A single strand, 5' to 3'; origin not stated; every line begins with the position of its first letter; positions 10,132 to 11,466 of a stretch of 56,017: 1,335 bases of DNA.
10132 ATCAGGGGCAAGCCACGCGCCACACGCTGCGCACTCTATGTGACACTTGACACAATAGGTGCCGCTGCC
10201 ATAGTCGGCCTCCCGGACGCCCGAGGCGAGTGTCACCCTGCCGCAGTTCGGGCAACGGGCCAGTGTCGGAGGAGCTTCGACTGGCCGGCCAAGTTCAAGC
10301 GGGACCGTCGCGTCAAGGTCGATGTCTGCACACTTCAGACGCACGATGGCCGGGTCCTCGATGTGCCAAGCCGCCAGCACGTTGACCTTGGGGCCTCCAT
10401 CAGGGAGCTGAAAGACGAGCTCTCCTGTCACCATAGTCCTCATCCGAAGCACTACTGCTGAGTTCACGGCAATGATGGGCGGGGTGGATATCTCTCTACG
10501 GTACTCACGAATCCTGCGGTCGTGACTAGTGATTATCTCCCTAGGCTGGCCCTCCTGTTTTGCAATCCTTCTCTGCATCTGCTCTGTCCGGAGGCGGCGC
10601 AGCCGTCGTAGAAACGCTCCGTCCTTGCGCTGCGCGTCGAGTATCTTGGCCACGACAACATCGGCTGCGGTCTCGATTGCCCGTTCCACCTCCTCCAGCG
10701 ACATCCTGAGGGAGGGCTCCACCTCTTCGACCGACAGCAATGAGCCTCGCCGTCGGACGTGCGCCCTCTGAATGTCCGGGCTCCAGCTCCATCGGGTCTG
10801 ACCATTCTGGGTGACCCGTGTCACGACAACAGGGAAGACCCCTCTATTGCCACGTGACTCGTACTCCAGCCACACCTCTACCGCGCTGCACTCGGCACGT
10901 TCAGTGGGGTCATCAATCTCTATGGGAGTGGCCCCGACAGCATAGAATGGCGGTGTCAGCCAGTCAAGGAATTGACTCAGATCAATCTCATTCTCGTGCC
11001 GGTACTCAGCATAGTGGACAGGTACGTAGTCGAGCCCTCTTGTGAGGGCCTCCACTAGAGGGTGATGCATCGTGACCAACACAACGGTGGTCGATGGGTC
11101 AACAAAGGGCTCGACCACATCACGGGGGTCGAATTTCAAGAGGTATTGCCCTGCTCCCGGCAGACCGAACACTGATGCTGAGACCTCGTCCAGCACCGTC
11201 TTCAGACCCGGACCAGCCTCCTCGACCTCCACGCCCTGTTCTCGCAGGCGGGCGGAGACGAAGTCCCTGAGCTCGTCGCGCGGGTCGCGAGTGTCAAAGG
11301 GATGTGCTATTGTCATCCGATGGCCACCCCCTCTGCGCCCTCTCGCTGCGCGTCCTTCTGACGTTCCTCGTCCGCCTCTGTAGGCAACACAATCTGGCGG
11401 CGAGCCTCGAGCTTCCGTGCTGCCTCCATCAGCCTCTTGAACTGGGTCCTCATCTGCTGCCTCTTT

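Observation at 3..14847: Convergent double operon: self-contained Ser/Thr phospho-switch coupled to a SNF2 helicase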

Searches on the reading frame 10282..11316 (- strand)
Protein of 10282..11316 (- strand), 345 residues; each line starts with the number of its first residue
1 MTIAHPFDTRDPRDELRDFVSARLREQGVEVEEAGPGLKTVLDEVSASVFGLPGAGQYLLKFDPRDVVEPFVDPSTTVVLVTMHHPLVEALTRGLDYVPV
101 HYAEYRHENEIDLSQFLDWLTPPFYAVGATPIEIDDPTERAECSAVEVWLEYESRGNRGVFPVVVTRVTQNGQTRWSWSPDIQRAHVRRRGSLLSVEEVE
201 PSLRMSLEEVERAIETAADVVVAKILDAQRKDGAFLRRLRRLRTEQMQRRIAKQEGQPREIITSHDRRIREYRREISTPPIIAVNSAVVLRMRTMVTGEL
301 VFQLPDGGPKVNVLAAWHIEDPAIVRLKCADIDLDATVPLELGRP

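Call 31: search_protein_families(library=pfam, proteins=[window:10282-11316:-], max_evalue=5)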
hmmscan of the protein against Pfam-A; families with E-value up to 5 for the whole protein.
window:10282-11316:- (345 aa): 0 families

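Call 54: predict_structure(alignment_id=A7)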
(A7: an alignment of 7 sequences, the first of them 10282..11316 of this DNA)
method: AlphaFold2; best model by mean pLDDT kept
length: 345 residues; sequences in the alignment: 7
mean_pLDDT: 82.9   pTM: 0.60
mean pLDDT of the five models: 82.9, 82.8, 81.7, 81.6, 78.8
residues with pLDDT >= 90: 88; 70-90: 225; 50-70: 23; < 50: 9
segments of 3 or more residues with pLDDT < 50: 1-9
pLDDT, mean of each block of 10 residues (from residue 1): 43 77 87 88 87 89 74 79 82 67 83 81 83 87 90 74 88 87 83 78 82 91 83 81 94 92 91 77 86 90 87 90 88 85 65
secondary structure, 60 per line:
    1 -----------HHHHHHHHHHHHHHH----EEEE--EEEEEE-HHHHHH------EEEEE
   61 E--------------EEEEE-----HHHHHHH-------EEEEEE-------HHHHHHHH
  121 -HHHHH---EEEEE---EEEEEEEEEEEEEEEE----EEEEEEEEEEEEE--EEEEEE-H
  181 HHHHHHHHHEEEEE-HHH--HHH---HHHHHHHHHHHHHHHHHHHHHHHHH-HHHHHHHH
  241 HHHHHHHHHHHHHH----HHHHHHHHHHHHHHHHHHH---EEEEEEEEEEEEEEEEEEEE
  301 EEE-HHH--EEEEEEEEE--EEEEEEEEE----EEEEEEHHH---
elements in order: H12-26 E31-34 E37-42 H44-49 E56-61 E76-80 H86-92 E100-105 H113-120 H122-126 E130-134 E138-153 E158-170 E173-178 H180-189 E190-194 H207-231 H233-254 H259-277 E281-303 E310-318 E321-329 E334-339

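Call 58: fold_search(model_id=the predicted structure, library=pdb)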
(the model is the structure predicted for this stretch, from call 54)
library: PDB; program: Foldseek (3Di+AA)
matches with E <= 10: 500; with E <= 0.001: 3
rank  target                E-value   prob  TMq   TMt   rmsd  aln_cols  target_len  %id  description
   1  8spg                  2.1e-04  1.00  0.28  0.14  12.6       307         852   11  Crystal structure of N-terminally truncated Escherichia coli RapA in complex with MgADP (released 2024-07-03)
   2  8so8                  3.8e-04  1.00  0.26  0.14  12.1       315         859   10  Crystal structure of an N-terminally truncated variant of Escherichia coli RapA (released 2024-07-03)
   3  6bog_A                4.2e-04  1.00  0.27  0.13  11.9       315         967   10  Crystal structure of RapA, a Swi2/Snf2 protein that recycles RNA polymerase during transcription (released 2017-12-13)
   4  4s20_K                9.4e-03  0.80  0.23  0.11  13.1       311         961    8  Structural basis for transcription reactivation by RapA (released 2015-02-04)
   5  8t0l_F                1.2e-02  0.97  0.30  0.14  10.4       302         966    8  E. coli Sw2/Snf2 ATPase RapA bound to both ADP-AlF3 and reconstituted E. coli RNA polymerase post-termination complex  (released 2025-04-02)
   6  7o7y_Ac               3.4e-02  0.08  0.09  0.12  26.5       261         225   13  Rabbit 80S ribosome stalled close to the mutated SARS-CoV-2 slippery site by a pseudoknot (high resolution) (released 2021-06-02)
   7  8q7z_Ac               9.0e-02  0.06  0.09  0.12  25.3       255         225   11  Structure of the G. gallus 80S non-rotated ribosome (released 2024-08-28)
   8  9mr4_w                1.3e-01  0.10  0.09  0.13  20.6       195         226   13  NAC: Ribosome nascent chain complex(Oxa1L) (released 2025-08-20)
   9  9zrg_AD               1.4e-01  0.07  0.11  0.14  22.1       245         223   11  Structure of naked mole-rat ribosome (non-rotated) (released 2026-02-18)
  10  7oyc_D2               1.6e-01  0.06  0.10  0.13  23.8       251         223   12  Cryo-EM structure of the Xenopus egg 80S ribosome (released 2022-07-20)
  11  8g5y_SD               1.7e-01  0.04  0.09  0.11  24.5       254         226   13  mRNA decoding in human is kinetically and structurally distinct from bacteria (IC state) (released 2023-04-19)
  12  5njc_A                2.0e-01  0.04  0.10  0.07  29.3       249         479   12  E. coli Microcin-processing metalloprotease TldD/E (TldD E263A mutant) with hexapeptide bound (released 2017-10-04)
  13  6fai_D                2.3e-01  0.02  0.06  0.09  22.4       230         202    9  Structure of a eukaryotic cytoplasmic pre-40S ribosomal subunit (released 2018-02-28)
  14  4v6w_AD               2.5e-01  0.06  0.09  0.12  19.5       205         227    9  Structure of the D. melanogaster 80S ribosome (released 2014-07-09)
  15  5xyi_D                2.5e-01  0.04  0.09  0.13  20.8       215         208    8  Small subunit of Trichomonas vaginalis ribosome (released 2017-08-30)
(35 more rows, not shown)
